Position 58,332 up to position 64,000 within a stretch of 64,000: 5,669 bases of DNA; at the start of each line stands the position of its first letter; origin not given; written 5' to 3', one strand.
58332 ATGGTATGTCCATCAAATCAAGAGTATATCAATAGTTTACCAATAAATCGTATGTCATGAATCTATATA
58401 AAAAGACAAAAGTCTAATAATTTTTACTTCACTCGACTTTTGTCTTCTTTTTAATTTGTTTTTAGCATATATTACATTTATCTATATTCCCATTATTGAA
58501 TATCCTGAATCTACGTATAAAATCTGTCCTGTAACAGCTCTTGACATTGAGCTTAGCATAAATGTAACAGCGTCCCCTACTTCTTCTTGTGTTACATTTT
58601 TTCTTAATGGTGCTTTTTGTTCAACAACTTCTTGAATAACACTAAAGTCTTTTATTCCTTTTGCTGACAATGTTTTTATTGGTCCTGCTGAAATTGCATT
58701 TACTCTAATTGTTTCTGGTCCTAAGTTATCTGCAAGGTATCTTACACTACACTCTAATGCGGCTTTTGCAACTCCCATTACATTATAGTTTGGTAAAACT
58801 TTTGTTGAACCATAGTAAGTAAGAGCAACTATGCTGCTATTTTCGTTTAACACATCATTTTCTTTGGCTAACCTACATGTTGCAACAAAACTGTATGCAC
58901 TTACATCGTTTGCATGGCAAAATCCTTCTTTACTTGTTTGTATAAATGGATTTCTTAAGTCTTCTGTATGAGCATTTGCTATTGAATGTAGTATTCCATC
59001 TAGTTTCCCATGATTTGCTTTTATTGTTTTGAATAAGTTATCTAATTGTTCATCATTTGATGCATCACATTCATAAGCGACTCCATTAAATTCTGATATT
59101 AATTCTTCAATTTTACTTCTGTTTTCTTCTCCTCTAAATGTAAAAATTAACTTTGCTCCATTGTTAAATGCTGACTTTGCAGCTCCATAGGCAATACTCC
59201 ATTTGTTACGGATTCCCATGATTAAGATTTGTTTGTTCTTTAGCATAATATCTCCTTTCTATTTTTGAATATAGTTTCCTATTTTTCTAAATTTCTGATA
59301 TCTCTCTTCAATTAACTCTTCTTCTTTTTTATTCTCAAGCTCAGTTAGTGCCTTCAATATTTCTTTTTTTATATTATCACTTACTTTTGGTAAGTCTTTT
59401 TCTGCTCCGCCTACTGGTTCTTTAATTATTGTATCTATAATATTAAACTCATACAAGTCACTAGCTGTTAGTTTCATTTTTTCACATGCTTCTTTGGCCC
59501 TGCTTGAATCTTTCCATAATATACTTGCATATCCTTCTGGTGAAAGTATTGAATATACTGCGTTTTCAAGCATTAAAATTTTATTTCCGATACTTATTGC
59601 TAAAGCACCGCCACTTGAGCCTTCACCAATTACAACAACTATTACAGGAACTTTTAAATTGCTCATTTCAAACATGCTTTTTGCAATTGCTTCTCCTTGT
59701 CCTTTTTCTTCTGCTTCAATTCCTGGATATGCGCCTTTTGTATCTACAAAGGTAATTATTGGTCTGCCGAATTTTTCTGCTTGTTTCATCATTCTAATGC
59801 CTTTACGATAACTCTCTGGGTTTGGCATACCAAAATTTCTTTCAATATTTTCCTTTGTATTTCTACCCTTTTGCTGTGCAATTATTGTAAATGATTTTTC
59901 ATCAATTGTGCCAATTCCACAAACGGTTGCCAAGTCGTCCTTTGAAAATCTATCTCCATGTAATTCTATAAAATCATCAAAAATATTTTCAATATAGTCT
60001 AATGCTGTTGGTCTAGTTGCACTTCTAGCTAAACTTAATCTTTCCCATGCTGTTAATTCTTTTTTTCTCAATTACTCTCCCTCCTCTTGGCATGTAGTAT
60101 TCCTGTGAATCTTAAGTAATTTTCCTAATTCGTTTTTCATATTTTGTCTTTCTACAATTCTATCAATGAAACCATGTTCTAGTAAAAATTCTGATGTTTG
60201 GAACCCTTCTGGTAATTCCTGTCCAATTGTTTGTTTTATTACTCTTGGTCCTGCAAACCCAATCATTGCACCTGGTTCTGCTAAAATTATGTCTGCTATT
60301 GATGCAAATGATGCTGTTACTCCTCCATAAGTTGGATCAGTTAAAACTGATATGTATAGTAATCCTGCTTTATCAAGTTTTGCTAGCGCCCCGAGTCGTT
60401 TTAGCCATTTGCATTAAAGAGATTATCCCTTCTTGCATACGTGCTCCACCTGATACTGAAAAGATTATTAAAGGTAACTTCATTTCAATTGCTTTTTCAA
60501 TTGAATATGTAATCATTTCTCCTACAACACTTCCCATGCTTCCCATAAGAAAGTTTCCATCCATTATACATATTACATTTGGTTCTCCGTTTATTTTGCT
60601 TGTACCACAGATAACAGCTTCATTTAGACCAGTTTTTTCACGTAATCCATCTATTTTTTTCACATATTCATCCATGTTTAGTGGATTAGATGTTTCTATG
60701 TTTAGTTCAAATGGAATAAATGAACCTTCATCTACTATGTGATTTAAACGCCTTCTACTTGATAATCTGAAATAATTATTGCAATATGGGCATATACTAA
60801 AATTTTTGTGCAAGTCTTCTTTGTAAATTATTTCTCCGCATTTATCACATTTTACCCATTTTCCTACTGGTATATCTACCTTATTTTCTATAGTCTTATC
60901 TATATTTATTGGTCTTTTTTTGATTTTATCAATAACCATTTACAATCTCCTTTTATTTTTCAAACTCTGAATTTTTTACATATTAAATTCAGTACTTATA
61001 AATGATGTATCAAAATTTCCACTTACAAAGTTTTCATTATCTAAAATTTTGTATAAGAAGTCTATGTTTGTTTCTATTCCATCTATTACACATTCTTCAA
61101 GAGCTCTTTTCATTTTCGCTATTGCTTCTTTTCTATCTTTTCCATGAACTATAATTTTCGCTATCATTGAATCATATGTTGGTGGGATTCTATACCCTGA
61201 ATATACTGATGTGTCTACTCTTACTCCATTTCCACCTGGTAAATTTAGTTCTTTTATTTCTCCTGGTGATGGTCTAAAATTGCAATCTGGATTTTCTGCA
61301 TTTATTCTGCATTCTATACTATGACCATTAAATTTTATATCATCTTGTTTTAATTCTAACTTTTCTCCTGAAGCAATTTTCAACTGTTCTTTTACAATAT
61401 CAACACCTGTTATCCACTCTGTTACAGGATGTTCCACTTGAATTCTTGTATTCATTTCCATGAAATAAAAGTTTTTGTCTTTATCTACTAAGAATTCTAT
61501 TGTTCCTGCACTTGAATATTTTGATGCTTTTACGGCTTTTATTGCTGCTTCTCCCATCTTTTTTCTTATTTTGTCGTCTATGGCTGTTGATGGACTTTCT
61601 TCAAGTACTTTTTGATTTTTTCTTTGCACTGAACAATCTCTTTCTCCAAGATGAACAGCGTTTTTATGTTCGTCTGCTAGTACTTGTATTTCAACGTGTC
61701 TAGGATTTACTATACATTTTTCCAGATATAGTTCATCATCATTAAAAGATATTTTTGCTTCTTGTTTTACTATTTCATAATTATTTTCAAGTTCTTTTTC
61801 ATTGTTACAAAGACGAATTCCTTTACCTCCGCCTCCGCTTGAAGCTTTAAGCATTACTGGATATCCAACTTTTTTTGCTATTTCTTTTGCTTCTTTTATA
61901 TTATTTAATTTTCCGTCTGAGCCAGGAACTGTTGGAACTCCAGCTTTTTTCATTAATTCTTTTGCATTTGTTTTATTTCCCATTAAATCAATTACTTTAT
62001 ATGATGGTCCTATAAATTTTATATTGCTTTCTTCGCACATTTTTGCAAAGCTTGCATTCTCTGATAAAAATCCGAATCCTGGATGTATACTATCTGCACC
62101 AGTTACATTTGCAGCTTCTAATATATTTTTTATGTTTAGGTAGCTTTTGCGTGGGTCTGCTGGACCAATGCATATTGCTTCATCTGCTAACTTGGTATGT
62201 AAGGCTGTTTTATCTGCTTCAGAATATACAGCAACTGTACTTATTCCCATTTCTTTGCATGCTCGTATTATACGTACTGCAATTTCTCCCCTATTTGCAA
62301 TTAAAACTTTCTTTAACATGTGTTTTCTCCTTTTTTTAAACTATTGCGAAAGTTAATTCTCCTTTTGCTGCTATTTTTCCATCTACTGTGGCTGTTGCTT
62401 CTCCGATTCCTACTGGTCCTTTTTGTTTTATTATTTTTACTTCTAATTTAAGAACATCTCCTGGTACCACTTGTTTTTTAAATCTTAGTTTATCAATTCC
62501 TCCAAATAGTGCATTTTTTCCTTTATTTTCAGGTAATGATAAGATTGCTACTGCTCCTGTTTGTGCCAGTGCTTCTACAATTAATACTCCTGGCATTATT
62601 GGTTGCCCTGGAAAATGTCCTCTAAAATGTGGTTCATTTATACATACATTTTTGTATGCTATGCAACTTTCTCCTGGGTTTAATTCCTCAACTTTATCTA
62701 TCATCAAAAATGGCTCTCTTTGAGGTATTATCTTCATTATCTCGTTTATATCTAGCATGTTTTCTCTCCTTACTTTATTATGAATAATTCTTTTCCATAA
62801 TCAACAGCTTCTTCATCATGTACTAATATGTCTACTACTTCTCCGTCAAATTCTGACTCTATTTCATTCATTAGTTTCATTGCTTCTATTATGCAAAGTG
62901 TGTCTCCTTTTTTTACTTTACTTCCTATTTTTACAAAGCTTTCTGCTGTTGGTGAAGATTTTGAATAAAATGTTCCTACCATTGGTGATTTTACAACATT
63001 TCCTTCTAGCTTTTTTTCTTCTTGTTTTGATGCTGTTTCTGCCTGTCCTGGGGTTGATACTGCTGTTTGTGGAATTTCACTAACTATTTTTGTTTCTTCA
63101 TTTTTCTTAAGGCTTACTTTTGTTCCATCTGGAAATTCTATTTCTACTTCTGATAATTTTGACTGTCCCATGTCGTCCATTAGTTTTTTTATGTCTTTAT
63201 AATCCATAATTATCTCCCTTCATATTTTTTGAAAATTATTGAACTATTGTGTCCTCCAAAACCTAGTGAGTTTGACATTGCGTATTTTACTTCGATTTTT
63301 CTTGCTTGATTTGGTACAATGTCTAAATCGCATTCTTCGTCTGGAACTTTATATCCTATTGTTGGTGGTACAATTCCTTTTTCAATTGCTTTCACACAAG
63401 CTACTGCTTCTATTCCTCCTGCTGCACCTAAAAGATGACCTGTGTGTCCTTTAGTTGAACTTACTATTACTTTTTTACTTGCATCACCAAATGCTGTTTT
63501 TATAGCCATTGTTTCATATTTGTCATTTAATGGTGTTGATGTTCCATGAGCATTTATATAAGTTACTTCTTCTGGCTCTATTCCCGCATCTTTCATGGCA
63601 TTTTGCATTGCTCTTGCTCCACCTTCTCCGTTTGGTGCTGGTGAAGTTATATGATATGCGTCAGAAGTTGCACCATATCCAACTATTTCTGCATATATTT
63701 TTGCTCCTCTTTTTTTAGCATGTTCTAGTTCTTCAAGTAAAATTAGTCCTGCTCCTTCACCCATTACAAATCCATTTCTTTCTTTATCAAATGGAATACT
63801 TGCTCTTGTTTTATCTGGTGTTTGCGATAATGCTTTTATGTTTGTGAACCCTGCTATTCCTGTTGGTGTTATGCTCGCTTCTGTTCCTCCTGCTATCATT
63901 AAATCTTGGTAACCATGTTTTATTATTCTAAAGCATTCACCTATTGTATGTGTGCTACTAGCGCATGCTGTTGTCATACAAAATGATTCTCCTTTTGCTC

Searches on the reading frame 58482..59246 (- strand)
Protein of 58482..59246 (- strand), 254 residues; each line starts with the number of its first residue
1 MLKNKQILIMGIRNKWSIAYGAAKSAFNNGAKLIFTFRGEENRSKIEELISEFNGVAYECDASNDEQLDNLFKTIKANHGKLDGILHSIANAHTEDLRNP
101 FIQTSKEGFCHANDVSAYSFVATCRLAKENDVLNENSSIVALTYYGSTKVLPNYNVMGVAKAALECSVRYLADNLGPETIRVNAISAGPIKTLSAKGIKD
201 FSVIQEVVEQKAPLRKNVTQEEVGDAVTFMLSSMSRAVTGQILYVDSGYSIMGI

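Call 62: search_protein_families(library=pfam, proteins=[window:58482-59246:-], max_evalue=0.001)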
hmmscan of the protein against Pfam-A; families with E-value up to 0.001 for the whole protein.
window:58482-59246:- (254 aa): 4 families
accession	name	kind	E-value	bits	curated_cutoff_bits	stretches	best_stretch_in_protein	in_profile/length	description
PF13561.12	adh_short_C2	-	1.7e-78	263.9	27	1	11-250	1-236/236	Enoyl-(Acyl carrier protein) reductase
PF00106.31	adh_short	-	1.3e-15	57.8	26.6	1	17-197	11-189/195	short chain dehydrogenase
PF12241.14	Enoyl_reductase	-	3.8e-05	23.6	22.1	0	128-182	128-184/236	Trans-2-enoyl-CoA reductase catalytic region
PF23441.1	SDR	-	0.00023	21.1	27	1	120-248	123-254/258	SDR-like rossmann domain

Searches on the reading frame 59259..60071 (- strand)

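Call 62: search_protein_families(library=pfam, proteins=[window:59259-60071:-], max_evalue=0.001)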
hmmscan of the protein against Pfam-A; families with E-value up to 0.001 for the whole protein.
window:59259-60071:- (270 aa): 2 families
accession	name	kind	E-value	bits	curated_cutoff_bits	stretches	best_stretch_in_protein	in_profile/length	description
PF03255.19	ACCA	-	5.2e-126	420.4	23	1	4-265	49-310/310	Acetyl co-enzyme A carboxylase carboxyltransferase-like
PF01039.27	Carboxyl_trans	-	1.4e-17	63.9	22.3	1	49-197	284-428/493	Carboxyl transferase domain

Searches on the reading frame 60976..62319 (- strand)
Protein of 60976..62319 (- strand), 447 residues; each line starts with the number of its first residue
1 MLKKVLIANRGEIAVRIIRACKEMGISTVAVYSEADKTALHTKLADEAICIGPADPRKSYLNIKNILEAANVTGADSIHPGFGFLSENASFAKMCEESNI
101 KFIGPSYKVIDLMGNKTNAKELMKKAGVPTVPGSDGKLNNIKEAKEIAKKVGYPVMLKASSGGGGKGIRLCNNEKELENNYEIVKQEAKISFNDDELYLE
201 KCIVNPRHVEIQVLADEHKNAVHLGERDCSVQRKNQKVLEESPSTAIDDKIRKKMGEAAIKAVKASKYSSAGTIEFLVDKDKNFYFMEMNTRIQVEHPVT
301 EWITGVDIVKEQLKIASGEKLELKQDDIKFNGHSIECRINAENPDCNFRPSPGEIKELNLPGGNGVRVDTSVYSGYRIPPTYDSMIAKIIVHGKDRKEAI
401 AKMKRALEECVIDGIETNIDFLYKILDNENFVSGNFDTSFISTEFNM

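Call 62: search_protein_families(library=pfam, proteins=[window:60976-62319:-], max_evalue=0.001)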
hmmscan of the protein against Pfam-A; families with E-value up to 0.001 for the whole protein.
window:60976-62319:- (447 aa): 9 families
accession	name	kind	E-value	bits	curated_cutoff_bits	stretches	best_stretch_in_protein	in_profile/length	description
PF02786.22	CPSase_L_D2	-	8.1e-78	261.2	19.8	1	116-322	2-209/211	Carbamoyl-phosphate synthase L chain, ATP binding domain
PF00289.28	Biotin_carb_N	-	4.2e-49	166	25.5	1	1-110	1-110/110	Biotin carboxylase, N-terminal domain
PF02785.25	Biotin_carb_C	-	1.8e-44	150.7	32.4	1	336-442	1-107/108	Biotin carboxylase C-terminal domain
PF07478.18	Dala_Dala_lig_C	-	1.2e-13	51.5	24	1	122-291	1-174/204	D-ala D-ala ligase C-terminus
PF02222.28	ATP-grasp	-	7.6e-08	32.7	27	1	124-292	4-162/179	ATP-grasp domain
PF08443.16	RimK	-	2.1e-06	27.9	21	1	116-311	4-183/188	RimK-like ATP-grasp domain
PF02655.19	ATP-grasp_3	-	1.8e-05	25.3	23.2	1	115-294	3-158/160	ATP-grasp domain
PF01071.24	GARS_A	-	4.1e-05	23.9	27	1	114-184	1-70/194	Phosphoribosylglycinamide synthetase, ATP-grasp (A) domain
PF14397.11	ATPgrasp_ST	-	0.00047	19.9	31.4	0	108-205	14-122/278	Sugar-transfer associated ATP-grasp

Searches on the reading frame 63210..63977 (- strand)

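Call 62: search_protein_families(library=pfam, proteins=[window:63210-63977:-], max_evalue=0.001)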
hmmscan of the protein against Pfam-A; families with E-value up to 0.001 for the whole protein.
window:63210-63977:- (255 aa): 3 families
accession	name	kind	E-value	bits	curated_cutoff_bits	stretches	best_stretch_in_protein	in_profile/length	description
PF02801.28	Ketoacyl-synt_C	-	6.3e-42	142.8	20.8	1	95-209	1-118/119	Beta-ketoacyl synthase, C-terminal domain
PF00109.32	ketoacyl-synt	-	1.4e-24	87.6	20.8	1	2-87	171-252/252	Beta-ketoacyl synthase, N-terminal domain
PF00108.29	Thiolase_N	-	0.00056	19.8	26.4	0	2-34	82-114/260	Thiolase, N-terminal domain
